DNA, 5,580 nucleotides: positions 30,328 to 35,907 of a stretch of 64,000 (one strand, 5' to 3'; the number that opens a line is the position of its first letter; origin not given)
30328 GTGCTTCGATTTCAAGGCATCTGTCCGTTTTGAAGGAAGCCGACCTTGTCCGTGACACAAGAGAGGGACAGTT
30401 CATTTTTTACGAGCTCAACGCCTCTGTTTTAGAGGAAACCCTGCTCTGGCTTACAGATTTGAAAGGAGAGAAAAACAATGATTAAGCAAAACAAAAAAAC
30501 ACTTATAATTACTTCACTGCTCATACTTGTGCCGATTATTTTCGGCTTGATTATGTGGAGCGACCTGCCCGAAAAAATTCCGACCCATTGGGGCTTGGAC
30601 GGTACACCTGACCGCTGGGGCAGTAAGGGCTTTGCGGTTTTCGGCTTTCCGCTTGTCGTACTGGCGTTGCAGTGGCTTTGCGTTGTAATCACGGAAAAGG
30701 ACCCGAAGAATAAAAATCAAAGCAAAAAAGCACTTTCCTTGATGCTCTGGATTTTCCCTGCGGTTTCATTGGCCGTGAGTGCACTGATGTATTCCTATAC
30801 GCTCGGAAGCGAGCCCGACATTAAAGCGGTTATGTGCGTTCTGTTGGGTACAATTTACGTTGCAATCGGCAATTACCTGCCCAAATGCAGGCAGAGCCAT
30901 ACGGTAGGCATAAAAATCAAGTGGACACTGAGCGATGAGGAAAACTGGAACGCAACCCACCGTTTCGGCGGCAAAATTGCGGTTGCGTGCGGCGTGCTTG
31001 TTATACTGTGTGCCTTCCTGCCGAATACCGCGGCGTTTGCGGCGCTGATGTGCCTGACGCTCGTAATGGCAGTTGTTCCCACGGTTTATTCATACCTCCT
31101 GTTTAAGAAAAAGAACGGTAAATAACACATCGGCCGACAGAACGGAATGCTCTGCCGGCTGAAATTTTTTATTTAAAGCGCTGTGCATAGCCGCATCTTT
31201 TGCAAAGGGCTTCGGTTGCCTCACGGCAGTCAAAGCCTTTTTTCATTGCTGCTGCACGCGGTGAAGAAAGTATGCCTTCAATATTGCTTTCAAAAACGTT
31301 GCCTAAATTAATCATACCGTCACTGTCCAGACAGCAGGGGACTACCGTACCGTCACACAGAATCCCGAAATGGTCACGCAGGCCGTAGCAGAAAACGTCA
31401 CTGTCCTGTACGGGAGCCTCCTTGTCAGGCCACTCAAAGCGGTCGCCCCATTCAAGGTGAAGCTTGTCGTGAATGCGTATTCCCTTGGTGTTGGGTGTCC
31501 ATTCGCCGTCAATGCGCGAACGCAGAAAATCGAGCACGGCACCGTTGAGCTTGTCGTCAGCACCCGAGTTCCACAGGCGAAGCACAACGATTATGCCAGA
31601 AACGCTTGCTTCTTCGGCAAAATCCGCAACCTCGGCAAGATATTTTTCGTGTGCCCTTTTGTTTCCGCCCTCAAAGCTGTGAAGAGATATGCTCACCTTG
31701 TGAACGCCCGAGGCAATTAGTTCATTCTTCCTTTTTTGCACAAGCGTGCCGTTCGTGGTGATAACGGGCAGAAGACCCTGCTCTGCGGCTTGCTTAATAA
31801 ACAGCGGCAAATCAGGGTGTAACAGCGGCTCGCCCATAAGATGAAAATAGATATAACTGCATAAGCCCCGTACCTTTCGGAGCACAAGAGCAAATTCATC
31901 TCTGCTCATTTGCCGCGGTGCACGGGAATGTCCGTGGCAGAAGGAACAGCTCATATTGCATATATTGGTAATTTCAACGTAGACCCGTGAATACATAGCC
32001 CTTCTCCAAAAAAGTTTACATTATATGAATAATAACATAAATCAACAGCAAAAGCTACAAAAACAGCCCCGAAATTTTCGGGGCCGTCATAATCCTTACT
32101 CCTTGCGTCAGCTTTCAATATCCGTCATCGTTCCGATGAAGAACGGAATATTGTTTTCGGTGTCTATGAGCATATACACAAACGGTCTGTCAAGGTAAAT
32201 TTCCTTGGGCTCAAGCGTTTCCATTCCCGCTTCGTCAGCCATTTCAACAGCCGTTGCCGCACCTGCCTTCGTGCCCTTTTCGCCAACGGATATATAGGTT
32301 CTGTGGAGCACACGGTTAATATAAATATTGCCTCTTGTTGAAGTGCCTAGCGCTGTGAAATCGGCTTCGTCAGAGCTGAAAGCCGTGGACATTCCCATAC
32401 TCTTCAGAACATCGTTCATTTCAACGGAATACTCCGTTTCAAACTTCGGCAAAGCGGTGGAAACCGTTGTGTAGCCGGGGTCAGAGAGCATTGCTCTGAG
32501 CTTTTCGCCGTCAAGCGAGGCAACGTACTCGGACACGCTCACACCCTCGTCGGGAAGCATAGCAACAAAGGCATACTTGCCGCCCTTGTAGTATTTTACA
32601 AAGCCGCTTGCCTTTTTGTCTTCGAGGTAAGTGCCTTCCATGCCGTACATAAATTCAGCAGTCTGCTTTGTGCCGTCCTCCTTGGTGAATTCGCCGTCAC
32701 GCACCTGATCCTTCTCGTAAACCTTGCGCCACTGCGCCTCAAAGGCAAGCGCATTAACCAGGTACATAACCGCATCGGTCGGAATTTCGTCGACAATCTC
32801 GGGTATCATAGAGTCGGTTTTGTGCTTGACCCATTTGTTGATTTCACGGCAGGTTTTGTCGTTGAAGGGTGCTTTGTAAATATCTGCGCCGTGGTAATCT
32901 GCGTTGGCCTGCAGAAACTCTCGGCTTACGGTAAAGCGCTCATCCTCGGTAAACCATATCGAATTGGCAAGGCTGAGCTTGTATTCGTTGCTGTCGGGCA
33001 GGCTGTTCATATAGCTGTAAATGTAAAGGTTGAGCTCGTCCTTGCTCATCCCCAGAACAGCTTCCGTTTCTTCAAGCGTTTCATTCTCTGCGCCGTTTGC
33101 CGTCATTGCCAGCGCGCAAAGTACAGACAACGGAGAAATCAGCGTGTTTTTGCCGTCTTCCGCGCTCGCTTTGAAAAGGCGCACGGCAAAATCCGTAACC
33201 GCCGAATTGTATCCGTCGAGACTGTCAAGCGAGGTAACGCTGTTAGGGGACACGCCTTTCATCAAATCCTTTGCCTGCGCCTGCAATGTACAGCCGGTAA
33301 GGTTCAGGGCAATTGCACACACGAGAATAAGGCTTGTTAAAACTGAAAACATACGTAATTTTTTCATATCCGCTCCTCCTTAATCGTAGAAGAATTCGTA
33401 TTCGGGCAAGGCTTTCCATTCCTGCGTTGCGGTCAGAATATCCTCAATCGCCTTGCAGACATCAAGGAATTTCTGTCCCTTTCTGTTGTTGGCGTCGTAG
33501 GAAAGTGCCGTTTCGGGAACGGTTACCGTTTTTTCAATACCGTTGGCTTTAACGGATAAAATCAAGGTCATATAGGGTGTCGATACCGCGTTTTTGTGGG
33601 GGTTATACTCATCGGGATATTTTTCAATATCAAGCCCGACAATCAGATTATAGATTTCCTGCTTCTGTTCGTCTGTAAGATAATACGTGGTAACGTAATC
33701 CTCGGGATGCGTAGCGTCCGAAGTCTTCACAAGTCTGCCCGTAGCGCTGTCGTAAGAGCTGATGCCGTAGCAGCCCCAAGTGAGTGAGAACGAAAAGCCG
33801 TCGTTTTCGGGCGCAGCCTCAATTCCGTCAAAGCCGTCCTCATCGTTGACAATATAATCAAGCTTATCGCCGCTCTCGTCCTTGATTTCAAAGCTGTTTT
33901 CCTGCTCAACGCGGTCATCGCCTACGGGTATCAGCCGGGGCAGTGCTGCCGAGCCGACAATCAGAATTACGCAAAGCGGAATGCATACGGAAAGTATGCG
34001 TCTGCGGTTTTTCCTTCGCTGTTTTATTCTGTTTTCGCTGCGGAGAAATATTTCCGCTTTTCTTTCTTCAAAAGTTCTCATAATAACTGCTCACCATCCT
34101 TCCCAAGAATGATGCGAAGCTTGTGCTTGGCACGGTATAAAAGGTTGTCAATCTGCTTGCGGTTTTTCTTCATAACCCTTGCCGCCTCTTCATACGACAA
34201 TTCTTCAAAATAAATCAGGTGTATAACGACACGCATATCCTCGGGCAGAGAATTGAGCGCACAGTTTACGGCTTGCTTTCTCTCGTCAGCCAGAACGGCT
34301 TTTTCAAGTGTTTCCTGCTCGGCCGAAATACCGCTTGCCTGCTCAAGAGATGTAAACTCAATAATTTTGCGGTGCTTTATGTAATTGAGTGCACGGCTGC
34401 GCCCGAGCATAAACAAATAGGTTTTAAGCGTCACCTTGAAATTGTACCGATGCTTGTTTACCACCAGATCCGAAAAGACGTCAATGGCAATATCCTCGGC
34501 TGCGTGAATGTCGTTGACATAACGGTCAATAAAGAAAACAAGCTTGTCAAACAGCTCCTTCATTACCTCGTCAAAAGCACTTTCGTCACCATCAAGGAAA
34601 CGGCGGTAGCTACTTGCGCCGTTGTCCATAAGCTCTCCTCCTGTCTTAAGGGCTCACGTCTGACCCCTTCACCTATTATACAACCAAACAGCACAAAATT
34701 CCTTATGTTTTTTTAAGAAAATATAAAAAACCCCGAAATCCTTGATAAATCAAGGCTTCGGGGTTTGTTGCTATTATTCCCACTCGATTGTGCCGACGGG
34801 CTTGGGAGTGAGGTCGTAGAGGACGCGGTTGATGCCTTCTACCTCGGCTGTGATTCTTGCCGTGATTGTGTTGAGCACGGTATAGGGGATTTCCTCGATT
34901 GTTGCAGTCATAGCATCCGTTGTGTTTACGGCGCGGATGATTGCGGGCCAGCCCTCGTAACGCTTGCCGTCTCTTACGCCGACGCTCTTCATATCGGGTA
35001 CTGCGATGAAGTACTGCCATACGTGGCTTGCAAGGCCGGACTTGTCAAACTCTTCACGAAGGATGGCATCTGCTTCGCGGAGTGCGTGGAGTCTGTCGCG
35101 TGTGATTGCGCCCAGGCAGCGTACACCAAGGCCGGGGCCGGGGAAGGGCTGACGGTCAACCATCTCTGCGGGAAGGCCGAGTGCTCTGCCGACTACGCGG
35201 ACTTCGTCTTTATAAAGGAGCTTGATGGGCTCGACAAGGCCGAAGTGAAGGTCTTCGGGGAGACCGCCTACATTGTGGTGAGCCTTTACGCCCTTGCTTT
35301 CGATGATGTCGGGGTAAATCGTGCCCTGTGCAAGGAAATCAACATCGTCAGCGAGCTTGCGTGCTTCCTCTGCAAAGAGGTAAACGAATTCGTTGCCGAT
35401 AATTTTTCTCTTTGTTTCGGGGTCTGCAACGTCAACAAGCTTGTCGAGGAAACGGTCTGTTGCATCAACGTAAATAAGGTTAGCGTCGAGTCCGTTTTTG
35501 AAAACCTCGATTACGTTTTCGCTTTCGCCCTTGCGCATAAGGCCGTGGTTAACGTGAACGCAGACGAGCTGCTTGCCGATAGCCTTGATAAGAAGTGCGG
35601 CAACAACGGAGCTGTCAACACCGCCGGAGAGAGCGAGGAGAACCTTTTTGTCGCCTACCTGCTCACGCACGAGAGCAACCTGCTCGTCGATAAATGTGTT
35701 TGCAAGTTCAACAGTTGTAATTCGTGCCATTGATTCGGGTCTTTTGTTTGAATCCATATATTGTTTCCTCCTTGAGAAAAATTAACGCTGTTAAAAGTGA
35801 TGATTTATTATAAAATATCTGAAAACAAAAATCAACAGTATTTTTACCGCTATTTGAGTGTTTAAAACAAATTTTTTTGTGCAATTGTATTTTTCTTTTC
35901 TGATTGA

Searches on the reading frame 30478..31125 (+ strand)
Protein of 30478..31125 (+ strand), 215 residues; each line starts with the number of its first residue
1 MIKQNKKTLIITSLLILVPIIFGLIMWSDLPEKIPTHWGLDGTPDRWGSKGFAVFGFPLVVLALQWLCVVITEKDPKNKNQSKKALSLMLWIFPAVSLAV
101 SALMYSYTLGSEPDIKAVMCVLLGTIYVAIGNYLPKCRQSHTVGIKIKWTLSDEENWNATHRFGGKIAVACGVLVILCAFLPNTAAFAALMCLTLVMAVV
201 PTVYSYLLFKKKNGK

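Call 33: search_protein_families(library=pfam, proteins=[window:30478-31125:+], max_evalue=0.001)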
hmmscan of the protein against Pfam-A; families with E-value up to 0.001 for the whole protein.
window:30478-31125:+ (215 aa): 2 families
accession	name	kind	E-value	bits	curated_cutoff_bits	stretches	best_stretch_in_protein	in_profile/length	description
PF13630.11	SdpI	-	3e-20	72.6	28.2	1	136-205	1-71/71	SdpI/YfhL protein family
PF07853.16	DUF1648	-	1.5e-19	69.8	28.7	1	14-61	1-48/49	Domain of unknown function (DUF1648)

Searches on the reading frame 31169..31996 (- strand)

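Call 33: search_protein_families(library=pfam, proteins=[window:31169-31996:-], max_evalue=0.001)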
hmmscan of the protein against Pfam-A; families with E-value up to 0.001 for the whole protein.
window:31169-31996:- (275 aa): 2 families
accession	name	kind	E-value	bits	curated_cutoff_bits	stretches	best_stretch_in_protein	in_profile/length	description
PF04055.27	Radical_SAM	-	1.3e-14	55.1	29.5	1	7-137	1-144/166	Radical SAM superfamily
PF13186.11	SPASM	-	1.7e-12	47.9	21.5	1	203-268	1-66/67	Iron-sulfur cluster-binding domain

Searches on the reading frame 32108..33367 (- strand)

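Call 34: search_protein_families(library=pfam, proteins=[window:32108-33367:-], max_evalue=0.0001)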
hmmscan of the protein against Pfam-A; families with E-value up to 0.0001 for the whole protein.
window:32108-33367:- (419 aa): 1 family
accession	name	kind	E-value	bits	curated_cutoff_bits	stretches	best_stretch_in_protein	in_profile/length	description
PF00079.25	Serpin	-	4.1e-85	286.7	27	1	56-416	2-369/370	Serpin (serine protease inhibitor)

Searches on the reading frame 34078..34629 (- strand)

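Call 34: search_protein_families(library=pfam, proteins=[window:34078-34629:-], max_evalue=0.0001)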
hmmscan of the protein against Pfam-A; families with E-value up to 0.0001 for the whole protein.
window:34078-34629:- (183 aa): 3 families
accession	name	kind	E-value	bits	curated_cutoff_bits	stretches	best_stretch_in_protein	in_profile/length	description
PF08281.18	Sigma70_r4_2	-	1.5e-11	44.2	25.7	1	119-171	2-54/54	Sigma-70, region 4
PF04545.22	Sigma70_r4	-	3.4e-08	33.3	24.1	1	124-172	1-49/50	Sigma-70, region 4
PF04542.20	Sigma70_r2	-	9e-05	22.6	24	0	29-88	8-69/71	Sigma-70 region 2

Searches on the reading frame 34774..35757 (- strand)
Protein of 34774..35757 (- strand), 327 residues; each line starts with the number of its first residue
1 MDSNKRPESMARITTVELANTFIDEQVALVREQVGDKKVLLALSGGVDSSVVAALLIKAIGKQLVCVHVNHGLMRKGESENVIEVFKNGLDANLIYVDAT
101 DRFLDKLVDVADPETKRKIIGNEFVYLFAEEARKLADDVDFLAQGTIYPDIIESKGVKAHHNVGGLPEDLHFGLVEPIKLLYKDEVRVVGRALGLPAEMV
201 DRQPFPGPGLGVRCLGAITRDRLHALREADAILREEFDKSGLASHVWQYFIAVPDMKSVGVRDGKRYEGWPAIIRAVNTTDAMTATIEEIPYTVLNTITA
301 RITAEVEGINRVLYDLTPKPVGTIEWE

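Call 34: search_protein_families(library=pfam, proteins=[window:34774-35757:-], max_evalue=0.0001)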
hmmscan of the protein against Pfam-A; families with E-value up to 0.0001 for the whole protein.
window:34774-35757:- (327 aa): 4 families
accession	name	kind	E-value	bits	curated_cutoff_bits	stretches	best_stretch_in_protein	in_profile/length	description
PF00958.27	GMP_synt_C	-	1.4e-34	118.5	27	1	235-326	1-92/92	GMP synthase C terminal domain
PF02540.23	NAD_synthase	-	2.6e-10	40.3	21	1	32-107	14-91/242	NAD synthase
PF01171.26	ATP_bind_3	-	3.2e-05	24.2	27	1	38-80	1-46/182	PP-loop family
PF03054.22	tRNA_Me_trans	-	3.7e-05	23.9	20.6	1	37-71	1-34/202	tRNA methyl transferase HUP domain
